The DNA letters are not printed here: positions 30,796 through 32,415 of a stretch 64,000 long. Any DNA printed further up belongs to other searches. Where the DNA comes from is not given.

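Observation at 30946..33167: Orphan Wzt-type ABC ATPase with glycan-binding C-terminal domain and no cognate Wzm permease in the window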

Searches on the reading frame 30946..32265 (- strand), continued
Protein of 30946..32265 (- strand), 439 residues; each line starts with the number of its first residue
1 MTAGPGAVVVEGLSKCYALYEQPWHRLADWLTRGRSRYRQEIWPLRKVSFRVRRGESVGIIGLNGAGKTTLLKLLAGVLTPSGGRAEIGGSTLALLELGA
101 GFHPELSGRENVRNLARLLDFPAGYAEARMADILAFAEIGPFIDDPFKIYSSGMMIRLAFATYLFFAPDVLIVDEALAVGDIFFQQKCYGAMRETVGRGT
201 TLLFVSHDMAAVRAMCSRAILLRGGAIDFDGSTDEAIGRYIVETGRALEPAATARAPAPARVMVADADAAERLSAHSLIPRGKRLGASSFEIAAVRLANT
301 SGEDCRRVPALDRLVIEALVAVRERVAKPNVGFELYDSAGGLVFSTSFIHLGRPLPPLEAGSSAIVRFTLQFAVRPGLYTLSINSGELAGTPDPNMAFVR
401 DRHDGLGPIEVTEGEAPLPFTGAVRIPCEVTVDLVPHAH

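Call 19: find_related_loci(query=A1, collection=genome_contigs, flank=10000)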
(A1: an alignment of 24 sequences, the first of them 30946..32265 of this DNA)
Query A1 (439 aa) in genome_contigs; peptide patterns used: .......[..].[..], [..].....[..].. (x = any residue, [..] = any of these).
600 stretches matched a pattern (row limit reached: there are more); 591 encode a relative of the query (tblastn E <= 1e-3); the best 80 are kept; 80 distinct loci.
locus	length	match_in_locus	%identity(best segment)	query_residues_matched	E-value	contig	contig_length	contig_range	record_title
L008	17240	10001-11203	40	7-432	6e-81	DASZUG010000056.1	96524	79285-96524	MAG TPA_asm: Rhizobiaceae bacterium isolate SMAG_U6098 k141_148455, whole genome shotgun sequence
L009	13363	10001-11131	41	1-383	2e-80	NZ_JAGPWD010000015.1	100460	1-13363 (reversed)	Massilia sp. ZL223 Massilia_ZL223_S140_Assembly_contig_15, whole genome shotgun sequence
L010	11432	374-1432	40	12-382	7e-79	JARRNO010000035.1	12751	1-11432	MAG: Acidobacteriota bacterium isolate Spart_126_MAG scaffold_2377, whole genome shotgun sequence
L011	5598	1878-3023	37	1-383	3e-78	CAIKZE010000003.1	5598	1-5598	MAG: uncultured Lentisphaeria bacterium isolate AlinenLipids_bin-4837 genome assembly, contig: bin-4837:003/506, whole g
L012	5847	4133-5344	37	6-432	2e-76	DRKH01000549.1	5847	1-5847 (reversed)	MAG TPA_asm: Desulfobulbus sp. isolate HyVt-436 HyVt-436_k145_964454, whole genome shotgun sequence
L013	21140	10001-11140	37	7-389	5e-76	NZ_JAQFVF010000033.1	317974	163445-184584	Paenibacillus aestuarii strain CJ25 832, whole genome shotgun sequence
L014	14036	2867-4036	41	7-403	1e-75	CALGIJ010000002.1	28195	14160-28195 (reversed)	MAG TPA_asm: uncultured Desulfobacterales bacterium isolate SRR3330205_bin.88_CONCOCT_v1.1_MAG genome assembly, contig:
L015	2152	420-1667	37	11-433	3e-78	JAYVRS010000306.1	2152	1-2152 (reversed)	MAG: Bryobacteraceae bacterium isolate GL73_DN_concoct_61 GL73_DN_concoct_61_305, whole genome shotgun sequence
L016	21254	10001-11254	35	8-433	2e-75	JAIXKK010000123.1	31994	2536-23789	MAG: Bryobacterales bacterium isolate UW1SPNA014 one-stage_bin014_NODE_1292, whole genome shotgun sequence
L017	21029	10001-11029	38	3-345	1e-75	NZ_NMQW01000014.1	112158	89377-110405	Paenibacillus rigui strain JCM 16352 contig14, whole genome shotgun sequence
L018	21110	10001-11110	40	7-382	1e-75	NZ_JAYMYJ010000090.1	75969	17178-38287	Candidatus Thiothrix sp. SCUT-1 NODE_311_length_75969_cov_109.356179, whole genome shotgun sequence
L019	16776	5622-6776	37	7-382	6e-75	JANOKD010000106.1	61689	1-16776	MAG: Lysobacterales bacterium isolate VAR_48_metabat_100 VAR_48_k141_1281091, whole genome shotgun sequence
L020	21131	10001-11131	35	7-383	1e-74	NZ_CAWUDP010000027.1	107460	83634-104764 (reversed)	Scytonema sp. PCC 10023 isolate Scytonema sp. PCC 10023 NODE_28_length_107460_cov_92.974424, whole genome shotgun sequen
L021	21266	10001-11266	37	6-433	2e-74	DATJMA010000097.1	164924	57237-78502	MAG TPA_asm: Bryobacteraceae bacterium isolate SMAG_U14823 k141_3687957, whole genome shotgun sequence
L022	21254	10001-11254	36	8-430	2e-74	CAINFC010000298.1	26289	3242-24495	MAG: uncultured Acidobacteria bacterium isolate LaPlata_bin-3695 genome assembly, contig: bin-3695:298/326, whole genome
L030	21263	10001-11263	37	7-433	4e-73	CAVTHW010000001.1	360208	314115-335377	MAG: Bryobacterales bacterium isolate MFD05942.bin.1.91 genome assembly, contig: contig_15389, whole genome shotgun sequ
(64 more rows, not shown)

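Call 24: search_protein_families(library=pfam, proteins=[L030:7161-7787:+, L030:7791-8615:+, L030:8371-9462:+, L030:11262-12617:+, L030:12680-14959:+, L030:4916-7186:+, L016:7666-8892:+, L016:8582-9766:+, L016:17227-19875:+, L005:12455-13063:+], max_evalue=0.01)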
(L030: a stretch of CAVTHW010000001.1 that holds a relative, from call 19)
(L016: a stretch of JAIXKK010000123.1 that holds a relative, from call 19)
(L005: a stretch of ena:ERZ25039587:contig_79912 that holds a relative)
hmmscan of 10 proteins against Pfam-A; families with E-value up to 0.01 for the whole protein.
L030:7161-7787:+ (208 aa): 5 families
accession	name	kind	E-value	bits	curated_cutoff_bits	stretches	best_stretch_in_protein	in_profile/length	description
PF02527.21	GidB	-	1.7e-30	106.2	27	1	31-156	3-132/184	rRNA small subunit methyltransferase G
PF13847.12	Methyltransf_31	-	1.8e-05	24.9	27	1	78-182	5-112/145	Methyltransferase domain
PF05175.20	MTS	-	0.00018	21.7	23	1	67-144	21-103/170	Methyltransferase small domain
PF13649.12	Methyltransf_25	-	0.0054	17.8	27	1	80-147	1-73/97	Methyltransferase domain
PF10294.15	Methyltransf_16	-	0.009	16.2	21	0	78-111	48-81/174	Lysine methyltransferase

L030:7791-8615:+ (274 aa): 9 families
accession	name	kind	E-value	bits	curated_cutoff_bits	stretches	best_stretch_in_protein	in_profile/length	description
PF13614.12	AAA_31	-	8.2e-64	215.2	27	1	13-188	2-177/177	AAA domain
PF01656.29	CbiA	-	2.3e-30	105.6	25.4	1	15-239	1-125/125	CobQ/CobB/MinD/ParA nucleotide binding domain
PF10609.15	ParA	-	6.5e-12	45.8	27.1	1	13-59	4-50/246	NUBPL iron-transfer P-loop NTPase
PF09140.17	MipZ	-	5.6e-11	42.7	20.7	1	14-54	2-42/262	ATPase MipZ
PF06564.18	CBP_BcsQ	-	2.2e-10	40.9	21.3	1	14-257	3-231/234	Cellulose biosynthesis protein BcsQ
PF00142.24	Fer4_NifH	-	6.4e-10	39.4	25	1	20-59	7-46/271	4Fe-4S iron sulfur cluster binding proteins, NifH/frxC family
PF02374.21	ArsA_ATPase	-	4.5e-06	26.5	24.3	1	20-52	8-40/305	Anion-transporting ATPase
PF07015.17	VirC1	-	0.00016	21.5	24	1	13-51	2-40/231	VirC1 protein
PF00448.28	SRP54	-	0.0047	17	22.7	0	23-50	11-38/196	SRP54-type protein, GTPase domain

L030:8371-9462:+ (363 aa): 9 families
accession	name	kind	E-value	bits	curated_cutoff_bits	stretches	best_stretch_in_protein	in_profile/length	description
PF17762.8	HTH_ParB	-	1.4e-35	122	22.6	1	196-296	1-101/102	ParB HTH domain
PF02195.25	ParB_N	-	3.8e-33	113.8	26.3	1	103-194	3-95/95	ParB N-terminal domain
PF23552.2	ParB_C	-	7.7e-10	38.5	23.8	1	310-357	2-49/50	ParB dimerisation domain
PF13384.12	HTH_23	-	0.00011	22.4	24.6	0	209-238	12-40/50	Homeodomain-like domain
PF08281.18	Sigma70_r4_2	-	0.00015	21.8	25.7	1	211-237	22-48/54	Sigma-70, region 4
PF20432.4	Xre-like-HTH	-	0.00016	22.3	25.8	1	206-249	14-58/63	Antitoxin Xre-like helix-turn-helix domain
PF13551.12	HTH_29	-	0.0002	21.8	28.1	0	215-240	11-37/64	Winged helix-turn helix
PF13936.12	HTH_38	-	0.0058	16.8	27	0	213-237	18-42/44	Helix-turn-helix domain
PF05396.16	Phage_T7_Capsid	-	0.0076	17.1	27.1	0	268-329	33-94/188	Phage T7 capsid assembly protein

L030:11262-12617:+ (451 aa): 14 families
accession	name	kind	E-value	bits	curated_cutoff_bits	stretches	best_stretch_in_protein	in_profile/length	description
PF08241.18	Methyltransf_11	-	2.5e-24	86.2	21.2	1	53-146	1-95/95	Methyltransferase domain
PF13649.12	Methyltransf_25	-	1.6e-21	77.3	27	1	52-142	1-97/97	Methyltransferase domain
PF13847.12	Methyltransf_31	-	1.9e-20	73.5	27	1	48-150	3-113/145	Methyltransferase domain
PF13489.12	Methyltransf_23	-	3.6e-19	69.5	27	1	43-170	17-142/164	Methyltransferase domain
PF08242.18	Methyltransf_12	-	8.6e-15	55.7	30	1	53-143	1-97/98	Methyltransferase domain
PF01209.24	Ubie_methyltran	-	2.8e-10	40.4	20.1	1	32-146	34-151/233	ubiE/COQ5 methyltransferase family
PF08003.17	Methyltransf_9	-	5.3e-05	22.8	23.8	1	48-148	115-219/315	Protein of unknown function (DUF1698)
PF05175.20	MTS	-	0.00041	20.5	23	1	47-91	28-76/170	Methyltransferase small domain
PF17078.10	SHE3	-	0.0006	20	30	1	257-422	4-162/228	SWI5-dependent HO expression protein 3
PF06103.16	DUF948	-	0.00079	20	37.2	0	283-347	24-88/89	Bacterial protein of unknown function (DUF948)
PF05724.17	TPMT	-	0.0017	18.5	26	1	34-84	23-73/218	Thiopurine S-methyltransferase (TPMT)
PF06325.19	PrmA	-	0.002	18.1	22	1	46-91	159-205/296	Ribosomal protein L11 methyltransferase (PrmA)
PF12325.13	TMF_TATA_bd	-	0.0032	18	29.1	1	243-324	13-96/115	TATA element modulatory factor 1 TATA binding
PF03141.22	Methyltransf_29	-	0.0046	16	23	0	48-150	117-221/506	Putative S-adenosyl-L-methionine-dependent methyltransferase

L030:12680-14959:+ (759 aa): 8 families
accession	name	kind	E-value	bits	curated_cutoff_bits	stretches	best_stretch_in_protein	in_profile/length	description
PF13692.12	Glyco_trans_1_4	-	3.5e-25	89.3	27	1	579-713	3-141/142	Glycosyl transferases group 1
PF00535.33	Glycos_transf_2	-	1.1e-15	58.5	23.3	1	64-159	28-126/168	Glycosyl transferase family 2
PF13641.12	Glyco_tranf_2_3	-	1.1e-14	55.5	27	1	61-256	28-223/230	Glycosyltransferase like family 2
PF13524.12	Glyco_trans_1_2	-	1.9e-08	34.8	25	1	605-742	8-142/144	Glycosyl transferase-like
PF13632.12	Glyco_trans_2_3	-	5.4e-08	33.3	27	1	114-252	1-131/198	Glycosyl transferase family group 2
PF00534.26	Glycos_transf_1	-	2.2e-07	31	26.4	1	576-726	14-170/172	Glycosyl transferases group 1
PF13506.12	Glyco_transf_21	-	5.1e-06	26.5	21.7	1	106-255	25-166/174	Glycosyl transferase family 21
PF13439.12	Glyco_transf_4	-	0.00017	22.1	28.5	1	377-546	3-150/170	Glycosyltransferase Family 4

L030:4916-7186:+ (756 aa): 7 families
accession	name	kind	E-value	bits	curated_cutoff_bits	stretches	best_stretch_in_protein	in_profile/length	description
PF01134.28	GIDA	-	2.9e-166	553.8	22.1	1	158-550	1-390/391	Glucose inhibited division protein A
PF13932.14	SAM_GIDA_C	-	2.1e-20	72.7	27.1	1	693-744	5-56/57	tRNA modifying enzyme MnmG/GidA C-terminal helical bundle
PF21680.2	GIDA_C_1st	-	2.9e-07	31.6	24.7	1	613-685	2-96/96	tRNA modifying enzyme MnmG/GidA C-terminal helical domain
PF12831.13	FAD_oxidored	-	3.3e-07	30.4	27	1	158-331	1-165/416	FAD dependent oxidoreductase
PF07992.20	Pyr_redox_2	-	0.00014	21.9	26.1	1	157-186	1-30/291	Pyridine nucleotide-disulphide oxidoreductase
PF00070.33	Pyr_redox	-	0.00053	20.9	22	1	159-191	2-34/82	Pyridine nucleotide-disulphide oxidoreductase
PF01262.27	AlaDh_PNT_C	-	0.0034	17.3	23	1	151-195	23-67/214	Alanine dehydrogenase/PNT, C-terminal domain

L016:7666-8892:+ (408 aa): 8 families
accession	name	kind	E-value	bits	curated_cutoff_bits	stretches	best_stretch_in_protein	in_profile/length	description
PF13614.12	AAA_31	-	6.4e-62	209.1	27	1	147-321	2-176/177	AAA domain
PF01656.29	CbiA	-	3.6e-29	101.7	25.4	1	149-373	1-125/125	CobQ/CobB/MinD/ParA nucleotide binding domain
PF09140.17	MipZ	-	8.5e-13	48.6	20.7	2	148-186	2-40/262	ATPase MipZ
PF10609.15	ParA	-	3.5e-11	43.4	27.1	1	146-191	3-48/246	NUBPL iron-transfer P-loop NTPase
PF00142.24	Fer4_NifH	-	7.1e-11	42.5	25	2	154-192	7-45/271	4Fe-4S iron sulfur cluster binding proteins, NifH/frxC family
PF06564.18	CBP_BcsQ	-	4.5e-09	36.6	21.3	1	147-391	2-231/234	Cellulose biosynthesis protein BcsQ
PF02374.21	ArsA_ATPase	-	3.3e-06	27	24.3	1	154-188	8-42/305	Anion-transporting ATPase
PF07015.17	VirC1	-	0.004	17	24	1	147-184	2-39/231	VirC1 protein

L016:8582-9766:+ (394 aa): 5 families
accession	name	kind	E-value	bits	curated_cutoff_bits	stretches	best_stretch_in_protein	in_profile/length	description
PF17762.8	HTH_ParB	-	2e-35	121.5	22.6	1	228-328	1-101/102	ParB HTH domain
PF02195.25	ParB_N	-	1e-32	112.5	26.3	1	138-226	6-95/95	ParB N-terminal domain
PF23552.2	ParB_C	-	1.4e-08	34.5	23.8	1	341-389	1-49/50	ParB dimerisation domain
PF08281.18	Sigma70_r4_2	-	0.0019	18.3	25.7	0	242-269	21-48/54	Sigma-70, region 4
PF13551.12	HTH_29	-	0.0031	18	28.1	0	242-270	7-35/64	Winged helix-turn helix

L016:17227-19875:+ (882 aa): 2 families
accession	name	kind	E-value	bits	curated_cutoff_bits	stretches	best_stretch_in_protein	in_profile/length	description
PF02687.27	FtsX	-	1.2e-29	103.2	25.5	2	760-874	2-120/120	FtsX-like permease C-terminal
PF12704.14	MacB_PCD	-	7.9e-09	36.5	27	1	53-247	3-192/207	MacB-like periplasmic core domain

L005:12455-13063:+ (202 aa): 0 families

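Call 33: find_encoding_contigs(protein=P0011, flank=10000, max_places=2)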
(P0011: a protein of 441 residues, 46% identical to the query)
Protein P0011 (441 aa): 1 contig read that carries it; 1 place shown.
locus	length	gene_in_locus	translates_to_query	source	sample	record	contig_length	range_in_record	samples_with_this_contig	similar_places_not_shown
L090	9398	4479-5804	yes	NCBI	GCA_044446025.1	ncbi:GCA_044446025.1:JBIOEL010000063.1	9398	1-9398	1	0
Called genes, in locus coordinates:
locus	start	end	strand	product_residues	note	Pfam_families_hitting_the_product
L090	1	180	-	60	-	PF01370:Epimerase, PF16363:GDP_Man_Dehyd (weak)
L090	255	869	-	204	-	PF12710:HAD (weak), PF08645:PNK3P (weak), PF00702:Hydrolase, PF13419:HAD_2 (weak), PF13242:Hydrolase_like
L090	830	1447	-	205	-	PF13580:SIS_2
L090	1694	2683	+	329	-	PF01370:Epimerase, PF04321:RmlD_sub_bind, PF16363:GDP_Man_Dehyd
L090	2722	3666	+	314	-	PF05050:Methyltransf_21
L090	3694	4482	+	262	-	PF01061:ABC2_membrane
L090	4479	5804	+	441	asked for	PF00005:ABC_tran, PF14524:Wzt_C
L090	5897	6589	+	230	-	PF13489:Methyltransf_23 (weak), PF07021:MetW (weak), PF13847:Methyltransf_31, PF08241:Methyltransf_11, PF08242:Methyltransf_12, PF13649:Methyltransf_25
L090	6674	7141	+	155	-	-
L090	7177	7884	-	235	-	PF00293:NUDIX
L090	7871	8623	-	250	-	PF00483:NTP_transferase, PF12804:NTP_transf_3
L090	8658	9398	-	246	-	PF00288:GHMP_kinases_N, PF08544:GHMP_kinases_C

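Call 34: find_encoding_contigs(protein=P0012, flank=10000, max_places=2)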
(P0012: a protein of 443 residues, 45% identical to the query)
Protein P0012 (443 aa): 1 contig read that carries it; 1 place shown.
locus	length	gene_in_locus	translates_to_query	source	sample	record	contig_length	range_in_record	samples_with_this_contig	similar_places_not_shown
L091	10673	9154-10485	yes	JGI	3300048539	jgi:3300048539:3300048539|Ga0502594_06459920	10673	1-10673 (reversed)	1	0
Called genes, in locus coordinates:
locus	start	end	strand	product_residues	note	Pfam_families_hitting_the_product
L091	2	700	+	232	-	?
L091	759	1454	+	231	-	PF01370:Epimerase (weak)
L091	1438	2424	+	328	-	PF13641:Glyco_tranf_2_3 (weak), PF00535:Glycos_transf_2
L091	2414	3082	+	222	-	PF13489:Methyltransf_23, PF13649:Methyltransf_25, PF13847:Methyltransf_31, PF08241:Methyltransf_11, PF08242:Methyltransf_12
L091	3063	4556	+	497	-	PF04138:GtrA_DPMS_TM, PF03706:LPG_synthase_TM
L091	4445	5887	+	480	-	PF01946:Thi4 (weak), PF00890:FAD_binding_2 (weak), PF01266:DAO, PF12831:FAD_oxidored, PF01593:Amino_oxidase, PF13450:NAD_binding_8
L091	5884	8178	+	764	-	-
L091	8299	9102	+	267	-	PF01061:ABC2_membrane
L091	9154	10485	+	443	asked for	PF00005:ABC_tran, PF14524:Wzt_C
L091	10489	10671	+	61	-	?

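Call 38: search_solved_structures(query=A1, max_evalue=0.001, show_alignments=0)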
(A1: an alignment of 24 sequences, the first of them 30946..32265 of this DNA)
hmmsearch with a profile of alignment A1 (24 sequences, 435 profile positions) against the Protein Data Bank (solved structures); distinct sequences matched with E-value up to 0.001: 580 (the best 60 are shown).
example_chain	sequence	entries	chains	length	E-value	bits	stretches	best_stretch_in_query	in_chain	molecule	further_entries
8dku_A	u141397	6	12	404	3.2e-111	375.5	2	7-245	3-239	ABC transporter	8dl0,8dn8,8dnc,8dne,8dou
7k2t_A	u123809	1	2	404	3.2e-110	372.1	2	7-245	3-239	ABC transporter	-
6amx_A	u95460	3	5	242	1.1e-97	330.9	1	7-243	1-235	ABC transporter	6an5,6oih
6m96_A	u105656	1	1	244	7.8e-97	328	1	7-243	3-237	ABC transporter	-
6jbh_A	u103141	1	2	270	1.5e-85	290.9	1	4-262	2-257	TarH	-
7dd0_A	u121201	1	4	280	7.4e-80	272.1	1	6-264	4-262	Teichoic acids export ATP-binding protein TagH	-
9cfl_B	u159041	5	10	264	2.2e-71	244.2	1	5-256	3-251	Teichoic acids export ATP-binding protein TagH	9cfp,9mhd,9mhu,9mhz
9qfx_C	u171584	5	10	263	1.3e-62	215.2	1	15-243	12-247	ABC transporter ATP-binding protein | Probable o-antigen/lipopolysaccharide transport ATP-binding protein ABC transporter RfbE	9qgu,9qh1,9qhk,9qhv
9qhw_C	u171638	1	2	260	1.6e-62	215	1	15-242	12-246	ABC transporter ATP-binding protein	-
9qhj_C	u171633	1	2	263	1.4e-61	211.9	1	15-243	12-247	Probable o-antigen/lipopolysaccharide transport ATP-binding protein ABC transporter RfbE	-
9qhx_C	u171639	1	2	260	1.7e-61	211.6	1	15-242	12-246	ABC transporter ATP-binding protein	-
8tsi_A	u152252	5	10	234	1.1e-50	175.9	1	41-250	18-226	ABC transporter ATP-binding protein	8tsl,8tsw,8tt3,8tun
8tsh_A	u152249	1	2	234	1.2e-49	172.6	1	41-250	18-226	ABC transporter ATP-binding protein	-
8wd9_D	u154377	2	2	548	5.6e-42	147.3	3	149-247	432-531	Probable dipeptide-transport ATP-binding protein ABC transporter DppD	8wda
8wdb_D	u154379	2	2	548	7.9e-40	140.2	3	149-247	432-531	Probable dipeptide-transport ATP-binding protein ABC transporter DppD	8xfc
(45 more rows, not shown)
